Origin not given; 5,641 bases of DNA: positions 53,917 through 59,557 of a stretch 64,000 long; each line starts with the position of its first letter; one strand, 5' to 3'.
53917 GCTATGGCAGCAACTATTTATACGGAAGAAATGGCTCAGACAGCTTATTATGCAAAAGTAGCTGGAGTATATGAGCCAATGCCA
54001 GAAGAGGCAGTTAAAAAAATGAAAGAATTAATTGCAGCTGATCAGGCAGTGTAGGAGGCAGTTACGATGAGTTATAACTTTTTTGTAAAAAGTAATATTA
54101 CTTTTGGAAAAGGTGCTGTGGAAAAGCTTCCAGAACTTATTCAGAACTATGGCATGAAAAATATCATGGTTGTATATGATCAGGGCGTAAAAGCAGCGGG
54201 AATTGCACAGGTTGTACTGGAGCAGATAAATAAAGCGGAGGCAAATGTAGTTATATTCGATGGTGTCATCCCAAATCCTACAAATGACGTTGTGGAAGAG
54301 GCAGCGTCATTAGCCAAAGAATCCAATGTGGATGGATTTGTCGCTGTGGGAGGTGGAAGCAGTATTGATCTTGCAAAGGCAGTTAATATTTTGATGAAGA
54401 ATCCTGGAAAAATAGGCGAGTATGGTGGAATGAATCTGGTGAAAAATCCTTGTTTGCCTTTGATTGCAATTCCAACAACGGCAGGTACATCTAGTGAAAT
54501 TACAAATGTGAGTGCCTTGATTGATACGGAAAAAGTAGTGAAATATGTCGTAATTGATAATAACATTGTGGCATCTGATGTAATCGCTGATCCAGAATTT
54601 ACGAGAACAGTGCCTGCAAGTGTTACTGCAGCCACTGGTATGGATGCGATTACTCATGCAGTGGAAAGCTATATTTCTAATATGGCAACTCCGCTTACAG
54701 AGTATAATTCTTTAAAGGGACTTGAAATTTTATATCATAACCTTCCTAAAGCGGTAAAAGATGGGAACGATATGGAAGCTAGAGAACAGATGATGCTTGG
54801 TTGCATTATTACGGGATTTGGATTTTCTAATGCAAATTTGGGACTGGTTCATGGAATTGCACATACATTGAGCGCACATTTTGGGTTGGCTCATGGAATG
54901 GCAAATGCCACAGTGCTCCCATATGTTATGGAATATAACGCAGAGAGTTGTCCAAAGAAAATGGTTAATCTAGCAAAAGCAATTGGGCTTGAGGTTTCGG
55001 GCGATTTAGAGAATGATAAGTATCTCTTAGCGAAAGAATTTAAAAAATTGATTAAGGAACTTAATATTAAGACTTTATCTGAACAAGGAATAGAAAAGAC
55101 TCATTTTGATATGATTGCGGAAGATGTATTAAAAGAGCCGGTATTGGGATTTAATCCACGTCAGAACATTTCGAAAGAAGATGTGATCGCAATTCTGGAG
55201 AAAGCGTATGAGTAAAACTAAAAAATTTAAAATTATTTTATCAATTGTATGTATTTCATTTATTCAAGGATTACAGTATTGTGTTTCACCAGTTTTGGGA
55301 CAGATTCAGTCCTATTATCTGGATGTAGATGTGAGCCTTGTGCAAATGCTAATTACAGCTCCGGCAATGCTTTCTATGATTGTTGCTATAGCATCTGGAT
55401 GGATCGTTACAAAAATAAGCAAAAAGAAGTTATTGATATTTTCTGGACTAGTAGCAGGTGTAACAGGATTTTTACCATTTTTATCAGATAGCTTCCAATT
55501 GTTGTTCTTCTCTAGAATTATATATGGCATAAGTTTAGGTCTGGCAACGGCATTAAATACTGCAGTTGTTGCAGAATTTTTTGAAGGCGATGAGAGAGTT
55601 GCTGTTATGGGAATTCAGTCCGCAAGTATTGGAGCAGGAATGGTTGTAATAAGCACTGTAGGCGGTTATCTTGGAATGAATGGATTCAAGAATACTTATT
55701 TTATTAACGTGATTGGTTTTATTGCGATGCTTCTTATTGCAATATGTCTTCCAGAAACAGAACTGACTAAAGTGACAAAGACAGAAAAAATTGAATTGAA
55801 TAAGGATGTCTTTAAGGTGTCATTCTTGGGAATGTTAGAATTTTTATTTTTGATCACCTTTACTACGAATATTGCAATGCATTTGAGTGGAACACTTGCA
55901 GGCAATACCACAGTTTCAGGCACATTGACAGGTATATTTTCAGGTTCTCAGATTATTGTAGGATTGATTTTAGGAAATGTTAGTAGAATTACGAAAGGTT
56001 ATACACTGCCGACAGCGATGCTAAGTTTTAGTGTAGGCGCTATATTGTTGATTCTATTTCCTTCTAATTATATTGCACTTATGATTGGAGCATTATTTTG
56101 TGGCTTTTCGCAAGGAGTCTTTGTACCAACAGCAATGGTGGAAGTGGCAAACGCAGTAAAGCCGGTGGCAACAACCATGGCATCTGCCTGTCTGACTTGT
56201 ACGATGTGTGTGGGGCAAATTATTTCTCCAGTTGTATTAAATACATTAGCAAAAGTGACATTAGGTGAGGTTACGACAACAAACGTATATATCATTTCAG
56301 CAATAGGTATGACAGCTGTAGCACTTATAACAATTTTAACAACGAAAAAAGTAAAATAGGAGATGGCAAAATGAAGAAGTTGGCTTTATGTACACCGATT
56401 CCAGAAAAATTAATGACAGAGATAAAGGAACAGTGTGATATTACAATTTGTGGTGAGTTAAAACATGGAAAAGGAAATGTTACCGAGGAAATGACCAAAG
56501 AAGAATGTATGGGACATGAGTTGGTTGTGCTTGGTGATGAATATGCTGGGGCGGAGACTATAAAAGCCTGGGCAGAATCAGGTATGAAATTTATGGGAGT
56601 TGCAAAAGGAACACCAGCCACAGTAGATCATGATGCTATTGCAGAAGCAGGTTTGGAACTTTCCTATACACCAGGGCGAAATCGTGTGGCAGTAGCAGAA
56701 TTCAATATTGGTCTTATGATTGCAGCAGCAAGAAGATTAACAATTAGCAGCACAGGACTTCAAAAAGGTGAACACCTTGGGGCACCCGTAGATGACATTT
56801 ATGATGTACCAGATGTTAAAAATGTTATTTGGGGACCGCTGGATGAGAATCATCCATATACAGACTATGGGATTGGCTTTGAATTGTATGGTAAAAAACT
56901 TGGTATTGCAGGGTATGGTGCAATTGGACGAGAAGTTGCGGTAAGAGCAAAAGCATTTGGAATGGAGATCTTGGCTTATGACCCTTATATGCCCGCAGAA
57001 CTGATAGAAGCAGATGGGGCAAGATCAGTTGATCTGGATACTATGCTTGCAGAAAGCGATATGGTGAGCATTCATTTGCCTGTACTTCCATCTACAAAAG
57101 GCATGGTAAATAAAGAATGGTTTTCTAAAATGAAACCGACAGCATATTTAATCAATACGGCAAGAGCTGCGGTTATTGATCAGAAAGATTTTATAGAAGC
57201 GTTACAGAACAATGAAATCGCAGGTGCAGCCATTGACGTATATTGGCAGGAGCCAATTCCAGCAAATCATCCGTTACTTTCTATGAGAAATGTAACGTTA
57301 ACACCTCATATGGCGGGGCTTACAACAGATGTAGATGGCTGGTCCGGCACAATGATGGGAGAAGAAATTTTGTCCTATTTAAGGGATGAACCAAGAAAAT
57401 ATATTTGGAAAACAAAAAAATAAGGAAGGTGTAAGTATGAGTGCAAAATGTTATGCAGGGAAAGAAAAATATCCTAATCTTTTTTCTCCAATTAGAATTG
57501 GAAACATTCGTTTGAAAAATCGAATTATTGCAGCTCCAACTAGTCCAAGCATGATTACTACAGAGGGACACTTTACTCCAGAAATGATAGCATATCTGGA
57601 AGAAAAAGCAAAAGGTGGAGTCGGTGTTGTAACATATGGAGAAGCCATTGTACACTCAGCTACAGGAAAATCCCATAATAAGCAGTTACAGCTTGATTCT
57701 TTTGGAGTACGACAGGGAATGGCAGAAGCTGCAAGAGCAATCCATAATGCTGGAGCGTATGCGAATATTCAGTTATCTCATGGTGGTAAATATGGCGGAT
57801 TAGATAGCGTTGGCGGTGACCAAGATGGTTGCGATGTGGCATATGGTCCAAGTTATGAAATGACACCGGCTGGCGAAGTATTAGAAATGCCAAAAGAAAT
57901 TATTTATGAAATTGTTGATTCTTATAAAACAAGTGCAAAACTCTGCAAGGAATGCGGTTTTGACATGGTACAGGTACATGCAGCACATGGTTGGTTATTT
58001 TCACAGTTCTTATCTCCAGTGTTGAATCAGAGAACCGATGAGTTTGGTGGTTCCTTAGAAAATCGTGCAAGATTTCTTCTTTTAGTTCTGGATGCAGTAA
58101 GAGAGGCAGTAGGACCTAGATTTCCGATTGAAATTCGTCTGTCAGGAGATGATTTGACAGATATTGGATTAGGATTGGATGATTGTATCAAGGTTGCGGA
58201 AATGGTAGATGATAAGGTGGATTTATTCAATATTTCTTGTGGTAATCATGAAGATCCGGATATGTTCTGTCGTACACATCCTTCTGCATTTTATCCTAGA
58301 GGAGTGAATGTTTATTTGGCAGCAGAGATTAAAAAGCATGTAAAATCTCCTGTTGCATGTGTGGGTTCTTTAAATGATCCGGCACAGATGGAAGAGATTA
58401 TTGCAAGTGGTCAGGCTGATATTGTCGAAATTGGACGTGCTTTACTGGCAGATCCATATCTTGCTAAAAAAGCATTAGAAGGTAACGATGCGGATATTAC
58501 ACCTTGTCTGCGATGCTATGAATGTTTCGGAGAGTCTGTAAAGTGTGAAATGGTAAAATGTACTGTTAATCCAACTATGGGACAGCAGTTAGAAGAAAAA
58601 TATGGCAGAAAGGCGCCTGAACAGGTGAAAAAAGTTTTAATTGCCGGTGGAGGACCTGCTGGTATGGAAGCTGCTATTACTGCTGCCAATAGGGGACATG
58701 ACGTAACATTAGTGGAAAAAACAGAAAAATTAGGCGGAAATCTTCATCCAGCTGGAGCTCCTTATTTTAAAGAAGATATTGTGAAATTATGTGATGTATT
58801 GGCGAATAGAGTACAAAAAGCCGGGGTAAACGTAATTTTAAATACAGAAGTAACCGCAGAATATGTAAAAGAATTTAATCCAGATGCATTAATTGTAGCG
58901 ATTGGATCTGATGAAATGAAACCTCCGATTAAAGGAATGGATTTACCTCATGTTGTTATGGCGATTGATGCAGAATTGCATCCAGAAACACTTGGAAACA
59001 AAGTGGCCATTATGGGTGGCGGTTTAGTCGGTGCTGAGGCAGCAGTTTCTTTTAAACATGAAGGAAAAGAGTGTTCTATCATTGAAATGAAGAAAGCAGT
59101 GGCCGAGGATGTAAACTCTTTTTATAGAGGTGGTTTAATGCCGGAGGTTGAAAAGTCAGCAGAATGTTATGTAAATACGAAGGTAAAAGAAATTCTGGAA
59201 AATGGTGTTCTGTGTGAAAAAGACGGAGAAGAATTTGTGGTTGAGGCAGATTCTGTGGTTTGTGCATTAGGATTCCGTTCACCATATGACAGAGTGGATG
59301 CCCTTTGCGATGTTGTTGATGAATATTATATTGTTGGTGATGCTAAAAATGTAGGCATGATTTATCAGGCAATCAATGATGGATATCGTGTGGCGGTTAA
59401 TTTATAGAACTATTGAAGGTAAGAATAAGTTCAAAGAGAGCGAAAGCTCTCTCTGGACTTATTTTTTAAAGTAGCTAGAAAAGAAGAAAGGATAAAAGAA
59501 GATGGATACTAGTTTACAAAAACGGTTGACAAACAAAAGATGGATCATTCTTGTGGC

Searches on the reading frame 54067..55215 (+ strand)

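Call 15: search_protein_families(library=pfam, proteins=[window:54067-55215:+], max_evalue=0.00001)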
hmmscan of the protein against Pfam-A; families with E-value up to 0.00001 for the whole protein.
window:54067-55215:+ (382 aa): 3 families
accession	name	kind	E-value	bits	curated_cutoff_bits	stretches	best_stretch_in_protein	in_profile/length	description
PF25137.1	ADH_Fe_C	-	2.4e-54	184.4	27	1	187-381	1-194/194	Fe-containing alcohol dehydrogenase family, C-terminal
PF00465.25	Fe-ADH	-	2.5e-48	164.3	31.3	1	10-176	3-168/168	Iron-containing alcohol dehydrogenase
PF13685.12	Fe-ADH_2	-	9.1e-14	52.1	28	1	13-108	2-95/149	Iron-containing alcohol dehydrogenase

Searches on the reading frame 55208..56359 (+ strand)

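Call 15: search_protein_families(library=pfam, proteins=[window:55208-56359:+], max_evalue=0.00001)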
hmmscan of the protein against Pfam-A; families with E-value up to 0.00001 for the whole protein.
window:55208-56359:+ (383 aa): 2 families
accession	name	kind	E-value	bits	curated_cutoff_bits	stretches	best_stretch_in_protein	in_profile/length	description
PF07690.21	MFS_1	-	3.1e-35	122.2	33.4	2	15-217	4-210/347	Major Facilitator Superfamily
PF00083.30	Sugar_tr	-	1.6e-08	34.3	22.3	1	44-185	47-195/452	Sugar (and other) transporter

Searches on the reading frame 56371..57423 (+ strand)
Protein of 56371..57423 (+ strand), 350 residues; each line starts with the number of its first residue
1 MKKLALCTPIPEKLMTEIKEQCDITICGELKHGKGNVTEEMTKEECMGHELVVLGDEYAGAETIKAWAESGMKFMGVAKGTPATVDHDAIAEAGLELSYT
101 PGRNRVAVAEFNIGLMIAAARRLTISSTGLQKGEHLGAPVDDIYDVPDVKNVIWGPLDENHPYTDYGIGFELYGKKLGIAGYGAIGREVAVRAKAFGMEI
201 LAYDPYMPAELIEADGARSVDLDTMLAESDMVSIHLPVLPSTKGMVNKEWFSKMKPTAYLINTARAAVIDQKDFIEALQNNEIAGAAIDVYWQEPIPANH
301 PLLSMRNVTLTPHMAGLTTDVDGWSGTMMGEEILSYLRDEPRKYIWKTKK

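Call 15: search_protein_families(library=pfam, proteins=[window:56371-57423:+], max_evalue=0.00001)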
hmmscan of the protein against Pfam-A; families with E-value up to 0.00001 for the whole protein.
window:56371-57423:+ (350 aa): 1 family
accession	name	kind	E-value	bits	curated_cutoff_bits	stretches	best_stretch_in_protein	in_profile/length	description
PF02826.25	2-Hacid_dh_C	-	1.6e-59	200.7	25.1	1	168-315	30-178/178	D-isomer specific 2-hydroxyacid dehydrogenase, NAD binding domain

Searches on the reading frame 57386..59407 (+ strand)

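Call 15: search_protein_families(library=pfam, proteins=[window:57386-59407:+], max_evalue=0.00001)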
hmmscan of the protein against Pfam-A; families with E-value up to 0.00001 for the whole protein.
window:57386-59407:+ (673 aa): 12 families
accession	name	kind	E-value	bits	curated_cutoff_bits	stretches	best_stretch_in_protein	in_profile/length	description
PF00724.26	Oxidored_FMN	-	1e-66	226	27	1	32-366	2-338/342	NADH:flavin oxidoreductase / NADH oxidase family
PF07992.20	Pyr_redox_2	-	6.5e-25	88.6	26.1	1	416-632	2-239/291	Pyridine nucleotide-disulphide oxidoreductase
PF00070.33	Pyr_redox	-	3.5e-15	56.7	22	1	416-491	1-65/82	Pyridine nucleotide-disulphide oxidoreductase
PF00890.30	FAD_binding_2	-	6.8e-13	49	20.4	1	417-457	2-42/414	FAD binding domain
PF13738.12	Pyr_redox_3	-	1.3e-12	48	30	1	495-639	121-276/305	Pyridine nucleotide-disulphide oxidoreductase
PF12831.13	FAD_oxidored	-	7.7e-12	45.7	27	1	417-460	2-45/416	FAD dependent oxidoreductase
PF13450.12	NAD_binding_8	-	2.7e-10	40.8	21.9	1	419-454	1-36/68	NAD(P)-binding Rossmann-like domain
PF01262.27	AlaDh_PNT_C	-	6.8e-09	35.9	23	0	538-585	29-76/214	Alanine dehydrogenase/PNT, C-terminal domain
PF03486.20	HI0933_like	-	1.3e-08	35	50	1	416-457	2-43/244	HI0933-like protein Rossmann domain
PF01266.30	DAO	-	2.9e-08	34.1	27.9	0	416-451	1-37/353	FAD dependent oxidoreductase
PF01134.28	GIDA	-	6.9e-07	29.1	22.1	0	416-449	1-35/391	Glucose inhibited division protein A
PF01494.25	FAD_binding_3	-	2.9e-06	27.2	22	0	416-448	3-35/349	FAD binding domain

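Call 67: search_protein_families(library=ncbifam, proteins=[window:57386-59407:+], max_evalue=0.00001)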
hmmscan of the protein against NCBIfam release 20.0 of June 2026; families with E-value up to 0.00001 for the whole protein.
window:57386-59407:+ (673 aa): 71 families (the best 25 are shown)
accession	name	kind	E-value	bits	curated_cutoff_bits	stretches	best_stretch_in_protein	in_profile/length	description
NF041087.1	bile_acid_BaiCD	equivalog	1.4e-139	466.2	825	1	29-672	1-641/642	bile acid Fe-S flavoenzyme BaiCD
TIGR03997.1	mycofact_OYE_2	equivalog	1.8e-125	419.8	793.15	1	31-672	1-644/645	mycofactocin system FadH/OYE family oxidoreductase 2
NF045599.1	bili_reduct_long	exception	2.6e-117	392.7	750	1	32-672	1-640/641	bilirubin reductase, long form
NF010047.0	PRK13523.1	equivalog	3.6e-57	193.9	431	1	31-371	4-328/339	NADPH dehydrogenase NamA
TIGR03996.1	mycofact_OYE_1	hypoth_equivalog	4e-57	194.1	627.9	1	35-668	5-631/633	mycofactocin system FadH/OYE family oxidoreductase 1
NF045592.1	bili_reduct_N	equivalog_domain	4.9e-56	190.4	425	1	32-395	2-363/363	bilirubin reductase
NF006101.0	PRK08255.1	equivalog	1.9e-51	175.1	1078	1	23-360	390-727/768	bifunctional salicylyl-CoA 5-hydroxylase/oxidoreductase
NF007899.0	PRK10605.1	subfamily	3.1e-30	105.7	403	1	170-362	154-336/365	N-ethylmaleimide reductase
TIGR01350.1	lipoamide_DH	equivalog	4.2e-21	75.2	408.8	2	488-635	124-272/461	dihydrolipoyl dehydrogenase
NF009410.0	PRK12771.1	subfamily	7.1e-20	71.1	516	1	404-633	128-383/566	NAD(P)-binding protein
NF004943.0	PRK06292.2-1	equivalog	6.8e-17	61.4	432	1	484-631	119-269/456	dihydrolipoyl dehydrogenase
NF003437.0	PRK04965.1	equivalog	6.4e-14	51.7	392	1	495-632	96-239/378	NADH:flavorubredoxin reductase NorW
TIGR04018.1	Bthiol_YpdA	hypoth_equivalog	7.1e-14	51.3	339.9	1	496-634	111-251/316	YpdA family putative bacillithiol disulfide reductase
NF045663.1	diclust_near_Sec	equivalog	6e-13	47.8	530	1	403-512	95-201/759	pyridine nucleotide-disulfide oxidoreductase/dicluster-binding protein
NF003585.0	PRK05249.1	equivalog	1.1e-12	47.4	465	1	417-456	9-48/464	Si-specific NAD(P)(+) transhydrogenase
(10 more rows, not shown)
